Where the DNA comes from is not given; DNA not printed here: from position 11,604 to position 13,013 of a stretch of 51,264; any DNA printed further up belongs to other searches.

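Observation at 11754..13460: relBE module followed by a DUF4062 (NDT/TIR-like) + CBS-pair-like protein: candidate nucleotide-sensing conflict module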

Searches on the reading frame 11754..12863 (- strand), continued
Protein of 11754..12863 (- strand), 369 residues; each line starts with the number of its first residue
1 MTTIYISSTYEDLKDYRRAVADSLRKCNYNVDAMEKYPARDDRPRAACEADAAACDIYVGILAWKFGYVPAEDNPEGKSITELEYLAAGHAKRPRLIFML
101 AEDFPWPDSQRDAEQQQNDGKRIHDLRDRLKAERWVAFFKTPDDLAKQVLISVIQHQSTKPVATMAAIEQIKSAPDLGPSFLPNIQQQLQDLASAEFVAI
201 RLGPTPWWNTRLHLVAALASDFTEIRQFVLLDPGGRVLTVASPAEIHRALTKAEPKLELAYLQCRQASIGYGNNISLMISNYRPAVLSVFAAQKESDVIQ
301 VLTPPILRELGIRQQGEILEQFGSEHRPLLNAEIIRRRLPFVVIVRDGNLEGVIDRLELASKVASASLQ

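Call 17: search_solved_structures(query=A1, max_evalue=10, show_alignments=3)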
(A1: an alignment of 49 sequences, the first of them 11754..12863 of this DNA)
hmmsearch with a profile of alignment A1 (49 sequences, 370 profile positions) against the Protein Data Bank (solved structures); distinct sequences matched with E-value up to 10: 3.
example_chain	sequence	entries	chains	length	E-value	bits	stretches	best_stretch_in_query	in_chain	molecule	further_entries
10wc_A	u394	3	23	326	1.8e-08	37.2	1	3-153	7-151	KpSwz DUF4062 | KpSwz | KpSwz TIR/DUF4062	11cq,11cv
11gz_A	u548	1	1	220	3.6e-05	26.3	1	36-133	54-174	Telomerase protein component 1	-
9sxb_A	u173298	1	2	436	0.55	12.6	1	158-219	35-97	Cyclic 2,3-diphosphoglycerate synthetase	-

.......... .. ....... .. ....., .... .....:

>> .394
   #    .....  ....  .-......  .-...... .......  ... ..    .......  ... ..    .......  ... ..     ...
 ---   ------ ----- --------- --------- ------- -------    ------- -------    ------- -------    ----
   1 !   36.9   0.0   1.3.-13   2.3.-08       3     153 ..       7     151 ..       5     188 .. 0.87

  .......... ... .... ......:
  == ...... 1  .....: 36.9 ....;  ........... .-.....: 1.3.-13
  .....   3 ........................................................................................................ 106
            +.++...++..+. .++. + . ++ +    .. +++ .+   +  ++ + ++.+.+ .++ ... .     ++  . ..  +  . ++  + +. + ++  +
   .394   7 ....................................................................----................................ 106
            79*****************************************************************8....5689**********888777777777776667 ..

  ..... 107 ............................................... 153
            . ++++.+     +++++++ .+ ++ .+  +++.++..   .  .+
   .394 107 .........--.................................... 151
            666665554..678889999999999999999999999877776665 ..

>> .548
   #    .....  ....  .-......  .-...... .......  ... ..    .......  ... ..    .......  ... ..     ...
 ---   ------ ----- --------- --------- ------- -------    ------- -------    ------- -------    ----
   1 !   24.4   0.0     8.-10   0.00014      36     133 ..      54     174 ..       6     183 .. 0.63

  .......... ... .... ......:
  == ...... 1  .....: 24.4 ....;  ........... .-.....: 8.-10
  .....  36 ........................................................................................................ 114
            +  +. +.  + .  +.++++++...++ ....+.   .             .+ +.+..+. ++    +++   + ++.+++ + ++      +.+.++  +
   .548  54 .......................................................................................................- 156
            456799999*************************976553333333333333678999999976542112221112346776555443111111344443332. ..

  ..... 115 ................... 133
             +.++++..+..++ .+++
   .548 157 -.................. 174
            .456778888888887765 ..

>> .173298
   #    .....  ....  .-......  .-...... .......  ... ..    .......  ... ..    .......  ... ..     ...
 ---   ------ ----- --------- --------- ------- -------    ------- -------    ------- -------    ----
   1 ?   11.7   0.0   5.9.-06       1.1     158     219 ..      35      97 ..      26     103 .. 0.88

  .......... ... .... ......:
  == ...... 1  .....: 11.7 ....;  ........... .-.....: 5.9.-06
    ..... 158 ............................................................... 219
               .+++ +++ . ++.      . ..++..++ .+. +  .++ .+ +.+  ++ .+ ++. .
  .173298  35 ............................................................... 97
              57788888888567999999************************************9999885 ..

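Call 19: predict_structure(alignment_id=A1)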
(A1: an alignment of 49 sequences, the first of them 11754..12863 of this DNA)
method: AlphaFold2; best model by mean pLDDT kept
length: 369 residues; sequences in the alignment: 49
mean_pLDDT: 85.9   pTM: 0.80
mean pLDDT of the five models: 85.9, 84.9, 84.8, 83.4, 82.9
residues with pLDDT >= 90: 195; 70-90: 127; 50-70: 43; < 50: 4
segments of 3 or more residues with pLDDT < 50: none
pLDDT, mean of each block of 10 residues (from residue 1): 89 90 94 66 72 94 89 85 93 94 88 77 91 87 94 92 72 59 65 83 85 92 92 92 97 97 90 80 91 89 92 93 62 87 89 93 84
secondary structure, 60 per line:
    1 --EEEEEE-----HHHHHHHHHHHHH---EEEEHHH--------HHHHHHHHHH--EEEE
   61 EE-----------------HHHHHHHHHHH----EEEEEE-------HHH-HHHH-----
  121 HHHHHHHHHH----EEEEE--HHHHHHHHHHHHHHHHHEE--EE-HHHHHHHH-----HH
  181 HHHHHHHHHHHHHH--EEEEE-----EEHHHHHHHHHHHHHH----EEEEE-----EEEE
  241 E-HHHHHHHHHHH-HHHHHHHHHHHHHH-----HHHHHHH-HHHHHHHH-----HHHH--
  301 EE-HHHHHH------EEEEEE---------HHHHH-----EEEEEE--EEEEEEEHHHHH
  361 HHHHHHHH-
elements in order: E3-8 H14-26 E30-33 H45-54 E57-62 H80-90 E95-100 H112-115 H121-130 E135-139 H142-158 H166-173 H179-194 E197-201 H209-222 E227-231 E237-241 H243-253 H255-268 H274-280 H282-289 H295-298 H304-309 E316-321 H331-335 E341-346 E349-355 H356-368

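Call 25: fold_search(model_id=the predicted structure, library=pdb)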
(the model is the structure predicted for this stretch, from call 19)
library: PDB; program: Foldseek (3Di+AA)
matches with E <= 10: 1513; with E <= 0.001: 4
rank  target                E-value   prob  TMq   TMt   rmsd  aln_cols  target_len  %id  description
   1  9lmr_B                2.3e-04  0.99  0.27  0.32  18.1       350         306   11  Cryo-EM structure of TIR-STING/c-di-GMP complex fiber (released 2025-08-27)
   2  4c6t_D                3.4e-04  1.00  0.29  0.59   6.9       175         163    8  Crystal structure of the RPS4 and RRS1 TIR domain heterodimer (released 2014-05-28)
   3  9lmr_F                5.0e-04  0.99  0.28  0.33  18.0       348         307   11  Cryo-EM structure of TIR-STING/c-di-GMP complex fiber (released 2025-08-27)
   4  9lmq_D                5.0e-04  0.99  0.28  0.32  18.7       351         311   11  Cryo-EM structure of TIR-STING/c-di-GMP complex (released 2025-08-27)
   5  8u72_F                1.3e-03  1.00  0.21  0.19  12.4       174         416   13  Cryo-EM structure of the SPARTA oligomer with guide RNA and target DNA (released 2024-06-12)
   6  6u62_C                1.4e-03  0.99  0.21  0.26  10.4       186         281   12  Raptor-Rag-Ragulator complex (released 2019-10-30)
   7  4c6r_A                2.1e-03  1.00  0.28  0.59   7.8       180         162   10  Crystal structure of the TIR domain from the Arabidopsis Thaliana disease resistance protein RPS4 (released 2014-05-28)
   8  7un8_C                2.1e-03  0.97  0.27  0.33  17.8       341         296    9  SfSTING with c-di-GMP single fiber (released 2022-07-27)
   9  9lmq_B                2.1e-03  0.96  0.27  0.31  19.0       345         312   10  Cryo-EM structure of TIR-STING/c-di-GMP complex (released 2025-08-27)
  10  6hnj                  2.1e-03  0.72  0.19  0.22  28.5       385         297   11  The ligand-bound, open structure of CD0873, a substrate binding protein with adhesive properties from Clostridium diffic (released 2019-08-28)
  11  7un8_A                2.5e-03  0.97  0.27  0.32  17.7       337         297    8  SfSTING with c-di-GMP single fiber (released 2022-07-27)
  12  2cxx_C                2.9e-03  1.00  0.27  0.50   6.7       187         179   10  Crystal structure of a probable GTP-binding protein engB (released 2006-01-01)
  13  8ifk_A                3.3e-03  1.00  0.21  0.19  14.2       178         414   16  Cryo-EM structure of monomeric SPARTA gRNA-ssDNA target complex (released 2024-01-17)
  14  8qlp_E                3.3e-03  1.00  0.22  0.19  11.9       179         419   13  CryoEM structure of the RNA/DNA bound SPARTA (BabAgo/TIR-APAZ) tetrameric complex (released 2024-01-31)
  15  4c6t_B                3.5e-03  1.00  0.28  0.56   7.9       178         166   11  Crystal structure of the RPS4 and RRS1 TIR domain heterodimer (released 2014-05-28)
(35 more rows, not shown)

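Call 43: find_related_loci(query=A1, collection=genome_contigs, flank=8000)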
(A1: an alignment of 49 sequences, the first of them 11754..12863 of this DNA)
Query A1 (369 aa) in genome_contigs; peptide patterns used: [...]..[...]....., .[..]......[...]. (x = any residue, [..] = any of these).
216 stretches matched a pattern; 195 encode a relative of the query (tblastn E <= 1e-3); the best 80 are kept; 80 distinct loci.
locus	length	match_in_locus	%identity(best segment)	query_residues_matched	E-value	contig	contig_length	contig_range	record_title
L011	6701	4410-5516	71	1-368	7e-174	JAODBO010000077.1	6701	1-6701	MAG: Acidimicrobiaceae bacterium isolate RYN_46 scaffold_35082, whole genome shotgun sequence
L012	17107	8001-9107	65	1-369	6e-169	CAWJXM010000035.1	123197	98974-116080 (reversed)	MAG: uncultured Alphaproteobacteria bacterium isolate MFD01248.bin.1.36 genome assembly, contig: contig_32394, whole gen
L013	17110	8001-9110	58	1-368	5e-152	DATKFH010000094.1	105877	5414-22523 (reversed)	MAG TPA_asm: Candidatus Sulfotelmatobacter sp. isolate SMAG_U14520 k141_4855197, whole genome shotgun sequence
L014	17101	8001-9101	57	1-365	3e-143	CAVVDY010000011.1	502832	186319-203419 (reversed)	MAG: uncultured Acidobacteriaceae bacterium isolate MFD02416.bin.2.82 genome assembly, contig: contig_26291, whole genom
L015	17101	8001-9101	51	1-368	6e-127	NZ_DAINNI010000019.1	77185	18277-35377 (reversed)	MAG: Bradyrhizobium sp. isolate CTOTU2283 NODE_166_length_77185_cov_13.964035, whole genome shotgun sequence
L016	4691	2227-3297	39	4-368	2e-77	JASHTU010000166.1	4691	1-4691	MAG: Acidobacteriaceae bacterium isolate JOPF161 JOPF_NEAR_contig_394958, whole genome shotgun sequence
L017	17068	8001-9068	41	4-367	9e-76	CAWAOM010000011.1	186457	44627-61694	MAG: uncultured Gammaproteobacteria bacterium isolate MFD03804.bin.1.24 genome assembly, contig: contig_92697, whole gen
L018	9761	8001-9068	39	4-369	6e-73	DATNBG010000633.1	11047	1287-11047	MAG TPA_asm: Roseiarcus sp. isolate SMAG_U11182 k141_1786851, whole genome shotgun sequence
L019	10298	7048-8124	42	1-368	1e-81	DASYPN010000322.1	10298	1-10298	MAG TPA_asm: Pyrinomonadaceae bacterium isolate SMAG_U4457 k141_271132, whole genome shotgun sequence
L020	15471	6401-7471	42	4-368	2e-80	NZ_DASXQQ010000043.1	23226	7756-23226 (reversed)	MAG: Piscinibacter sp. isolate SMAG_U4617 k141_467739, whole genome shotgun sequence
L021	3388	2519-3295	42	1-265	4e-67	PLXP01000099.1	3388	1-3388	MAG: Acidobacteriaceae bacterium isolate palsa_355 73.20120700_P3D.39_contig_61886, whole genome shotgun sequence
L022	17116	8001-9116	37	1-364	2e-64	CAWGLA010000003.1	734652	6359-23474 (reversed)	MAG: uncultured Thermoleophilia bacterium isolate MFD02199.bin.2.162 genome assembly, contig: contig_18724, whole genome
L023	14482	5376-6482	36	4-368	1e-64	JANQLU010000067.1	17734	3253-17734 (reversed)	MAG: Pirellulaceae bacterium isolate PL25a_bin.70 k99_938256, whole genome shotgun sequence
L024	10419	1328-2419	35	3-364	3e-54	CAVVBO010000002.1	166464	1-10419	MAG: uncultured Acidobacteriaceae bacterium isolate MFD02671.bin.2.9 genome assembly, contig: contig_15811, whole genome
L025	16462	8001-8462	55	1-153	6e-48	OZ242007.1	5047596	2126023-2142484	MAG: Arenicellales bacterium isolate 2a8091be-2230-4377-859d-c70952c9977b genome assembly, chromosome: 1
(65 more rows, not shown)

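Call 49: search_protein_families(library=pfam, proteins=[L011:1453-4326:+, L019:5642-7030:+, L020:5935-6390:+, L017:7681-7998:+, L017:9087-10271:+, L001:9164-9439:+, L013:9157-9465:+, L016:3352-3981:+, L020:7535-8017:+, L018:6286-7920:+], max_evalue=0.01)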
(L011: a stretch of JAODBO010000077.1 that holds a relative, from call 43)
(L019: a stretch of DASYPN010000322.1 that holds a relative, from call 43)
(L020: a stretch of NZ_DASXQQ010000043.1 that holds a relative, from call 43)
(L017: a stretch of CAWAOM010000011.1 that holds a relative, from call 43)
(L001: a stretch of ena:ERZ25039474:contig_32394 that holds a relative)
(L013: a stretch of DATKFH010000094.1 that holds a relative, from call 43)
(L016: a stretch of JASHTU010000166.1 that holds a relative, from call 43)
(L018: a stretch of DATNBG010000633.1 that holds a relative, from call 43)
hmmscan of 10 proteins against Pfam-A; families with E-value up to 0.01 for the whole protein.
L011:1453-4326:+ (957 aa): 46 families (the best 25 are shown)
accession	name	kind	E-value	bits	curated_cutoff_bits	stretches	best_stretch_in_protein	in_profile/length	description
PF00400.38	WD40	-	1.1e-85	278.8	27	9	289-327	2-39/39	WD domain, G-beta repeat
PF25174.1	Beta-prop_THOC3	-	2.5e-75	253.4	305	4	435-658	43-263/272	THOC3 beta-propeller domain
PF24814.1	WD40_Prp19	-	8.8e-70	235.4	320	5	288-512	39-247/281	Prp19 WD40 domain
PF25173.1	Beta-prop_WDR3_1st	-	3.5e-64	216.3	154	4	818-928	32-143/184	WDR3 first beta-propeller domain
PF23414.1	Beta-prop_EML_2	-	4.2e-53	180.9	90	5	828-934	12-116/266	Echinoderm microtubule-associated protein second beta-propeller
PF24817.1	WD40_WDHD1_1st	-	5e-53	180.6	109.9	4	528-788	8-264/291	WDHD1 first WD40 domain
PF24807.1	WD40_CDC20-Fz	-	1.7e-52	179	200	5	638-782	39-171/292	CDC20/Fizzy WD40 domain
PF25047.1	Beta-prop_TEP1_2nd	-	2.3e-52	178.1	89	6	817-901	92-180/255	TEP-1 second beta-propeller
PF25175.1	Beta-prop_WDR5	-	4.3e-41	141.6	250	4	293-517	5-213/296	WDR5 beta-propeller domain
PF25391.1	WD40_Gbeta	-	3.3e-34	118.8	150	5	235-402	129-288/340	G protein beta WD-40 repeat protein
PF23409.1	Beta-prop_EML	-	1.7e-33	116.7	88.2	4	296-513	7-228/267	Echinoderm microtubule-associated protein first beta-propeller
PF25172.1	Beta-prop_WDR3_2nd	-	1e-32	114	140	4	822-926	182-287/293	WDR3 second beta-propeller domain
PF12894.13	ANAPC4_WD40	-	1.6e-32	112.1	22.9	1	840-891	29-73/91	Anaphase-promoting complex subunit 4 WD40 domain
PF24796.1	WDR55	-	2.7e-29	102.6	200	3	819-938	57-177/296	WDR55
PF25168.1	Beta-prop_WDR36-Utp21_2nd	-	1.3e-26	94.2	84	2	829-929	172-271/335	WDR36/Utp21 second beta-propeller domain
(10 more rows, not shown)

L019:5642-7030:+ (462 aa): 2 families
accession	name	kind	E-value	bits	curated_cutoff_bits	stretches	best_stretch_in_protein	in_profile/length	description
PF01979.26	Amidohydro_1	-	1.9e-09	37.7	25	1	109-445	46-344/345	Amidohydrolase family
PF07969.17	Amidohydro_3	-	1.3e-06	28.6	29.7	1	373-447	403-472/472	Amidohydrolase family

L020:5935-6390:+ (151 aa): 1 family
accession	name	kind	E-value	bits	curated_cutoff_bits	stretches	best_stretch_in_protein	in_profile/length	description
PF13545.12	HTH_Crp_2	-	4.1e-05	23.9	27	1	99-140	4-47/70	Crp-like helix-turn-helix domain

L017:7681-7998:+ (105 aa): 0 families

L017:9087-10271:+ (394 aa): 3 families
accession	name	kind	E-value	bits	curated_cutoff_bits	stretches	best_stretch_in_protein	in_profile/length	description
PF00990.26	GGDEF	-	1e-37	129.8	23.8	1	233-389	1-160/161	Diguanylate cyclase, GGDEF domain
PF01590.32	GAF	-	8.3e-17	62.4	22.4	1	97-226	3-132/133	GAF domain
PF13185.12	GAF_2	-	2.7e-08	34.5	28.6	1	94-220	2-128/136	GAF domain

L001:9164-9439:+ (91 aa): 0 families

L013:9157-9465:+ (102 aa): 0 families

L016:3352-3981:+ (209 aa): 1 family
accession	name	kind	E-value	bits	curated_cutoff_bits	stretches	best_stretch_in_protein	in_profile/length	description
PF05025.18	RbsD_FucU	-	0.0039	18.1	25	1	61-183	18-134/138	RbsD / FucU transport protein family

L020:7535-8017:+ (160 aa): 0 families

L018:6286-7920:+ (544 aa): 2 families
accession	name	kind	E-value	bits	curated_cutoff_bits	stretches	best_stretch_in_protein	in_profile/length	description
PF01039.27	Carboxyl_trans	-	3.7e-197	656.3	22.3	1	61-542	2-493/493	Carboxyl transferase domain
PF03255.19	ACCA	-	6e-13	49.1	23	1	341-444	94-206/310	Acetyl co-enzyme A carboxylase carboxyltransferase-like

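Call 54: search_protein_families(library=padloc, alignment_id=A3, max_evalue=0.00001)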
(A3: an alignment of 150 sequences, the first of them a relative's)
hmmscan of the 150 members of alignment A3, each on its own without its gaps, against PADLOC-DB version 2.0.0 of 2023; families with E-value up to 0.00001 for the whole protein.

A. member 1, L011:421-1407:+ (329 aa): 1 family
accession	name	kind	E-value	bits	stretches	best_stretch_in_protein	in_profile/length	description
PDLC00420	ThsB1|ThsB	-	6.8e-40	135.2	1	5-156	4-155/319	TIR-like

B. families by the number of members that match (of 150 scanned): 17 families
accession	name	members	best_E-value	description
PDLC04783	PDC-M72A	2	1e-31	-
PDLC02908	Ankyrin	2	7.5e-16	-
PDLC02012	SAVED5--SAVED_TIR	2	1.3e-11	-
PDLC00420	ThsB1|ThsB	1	6.8e-40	TIR-like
PDLC01737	TnsB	1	3.9e-36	TnsB_0_V-K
PDLC02919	HEAT-ARM_XIII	1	3.1e-27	-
PDLC03014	subtilase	1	2.4e-26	-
PDLC02904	pVip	1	2.1e-16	Viperins associated with kinases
PDLC02903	pVip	1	2.5e-14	Viperins not associated with kinases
PDLC02197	IetS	1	6.4e-12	-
PDLC01738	TnsC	1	1.3e-10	TnsC_0_V-K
PDLC01616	TniQ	1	5.1e-09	CAS-I-F; associated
PDLC02367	PycC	1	2.9e-08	-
PDLC02203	MzaA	1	9.3e-08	-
PDLC00734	PycC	1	6.2e-07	Pycsar cyclase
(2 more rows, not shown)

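Call 55: search_protein_families(library=pfam, alignment_id=A3, max_evalue=0.00001)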
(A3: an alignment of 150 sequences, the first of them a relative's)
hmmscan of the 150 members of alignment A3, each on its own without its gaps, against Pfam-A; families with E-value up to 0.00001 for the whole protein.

A. member 1, L011:421-1407:+ (329 aa): 1 family
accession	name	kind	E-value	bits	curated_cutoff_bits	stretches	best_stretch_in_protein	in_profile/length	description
PF13676.11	TIR_2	-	1.1e-14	55.4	28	1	5-113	1-104/122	TIR domain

B. families by the number of members that match (of 150 scanned): 131 families (the first 25 are shown)
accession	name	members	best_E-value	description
PF13676.11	TIR_2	5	7.9e-19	TIR domain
PF00400.38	WD40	2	1.1e-85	WD domain, G-beta repeat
PF25174.1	Beta-prop_THOC3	2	2.5e-75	THOC3 beta-propeller domain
PF24814.1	WD40_Prp19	2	8.8e-70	Prp19 WD40 domain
PF25173.1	Beta-prop_WDR3_1st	2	3.5e-64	WDR3 first beta-propeller domain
PF23414.1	Beta-prop_EML_2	2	4.2e-53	Echinoderm microtubule-associated protein second beta-propeller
PF24817.1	WD40_WDHD1_1st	2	5e-53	WDHD1 first WD40 domain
PF24807.1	WD40_CDC20-Fz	2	1.7e-52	CDC20/Fizzy WD40 domain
PF25047.1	Beta-prop_TEP1_2nd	2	2.3e-52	TEP-1 second beta-propeller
PF25175.1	Beta-prop_WDR5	2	4.3e-41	WDR5 beta-propeller domain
PF12796.13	Ank_2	2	2e-35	Ankyrin repeats (3 copies)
PF25391.1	WD40_Gbeta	2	3.3e-34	G protein beta WD-40 repeat protein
PF23409.1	Beta-prop_EML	2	1.7e-33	Echinoderm microtubule-associated protein first beta-propeller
PF25172.1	Beta-prop_WDR3_2nd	2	1e-32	WDR3 second beta-propeller domain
PF00023.36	Ank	2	1e-32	Ankyrin repeat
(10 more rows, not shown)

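Call 58: find_encoding_contigs(protein=window:11754-12863:-, flank=10000, max_places=4)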
Protein window:11754-12863:- (369 aa): 3 contigs read that carry it; 3 places shown.
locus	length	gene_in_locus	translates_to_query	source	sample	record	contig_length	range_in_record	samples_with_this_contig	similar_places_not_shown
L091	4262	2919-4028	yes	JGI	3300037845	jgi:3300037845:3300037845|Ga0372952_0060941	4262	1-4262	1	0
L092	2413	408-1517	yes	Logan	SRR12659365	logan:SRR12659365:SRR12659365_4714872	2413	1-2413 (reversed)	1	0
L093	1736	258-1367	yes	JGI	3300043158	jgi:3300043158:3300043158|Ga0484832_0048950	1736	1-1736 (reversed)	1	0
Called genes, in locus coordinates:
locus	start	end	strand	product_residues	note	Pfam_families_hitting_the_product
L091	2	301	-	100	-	?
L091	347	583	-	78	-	-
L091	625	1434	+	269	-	PF01149:Fapy_DNA_glyco, PF06831:H2TH, PF06827:zf-FPG_IleRS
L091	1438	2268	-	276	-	PF00106:adh_short, PF01370:Epimerase (faint), PF08659:KR, PF13561:adh_short_C2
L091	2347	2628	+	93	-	PF05509:TraY, PF19807:DUF6290 (weak)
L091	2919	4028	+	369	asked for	PF13271:DUF4062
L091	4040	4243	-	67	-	-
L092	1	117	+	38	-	?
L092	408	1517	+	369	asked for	PF13271:DUF4062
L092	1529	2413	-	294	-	?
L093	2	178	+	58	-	?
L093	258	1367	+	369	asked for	PF13271:DUF4062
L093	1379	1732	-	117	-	-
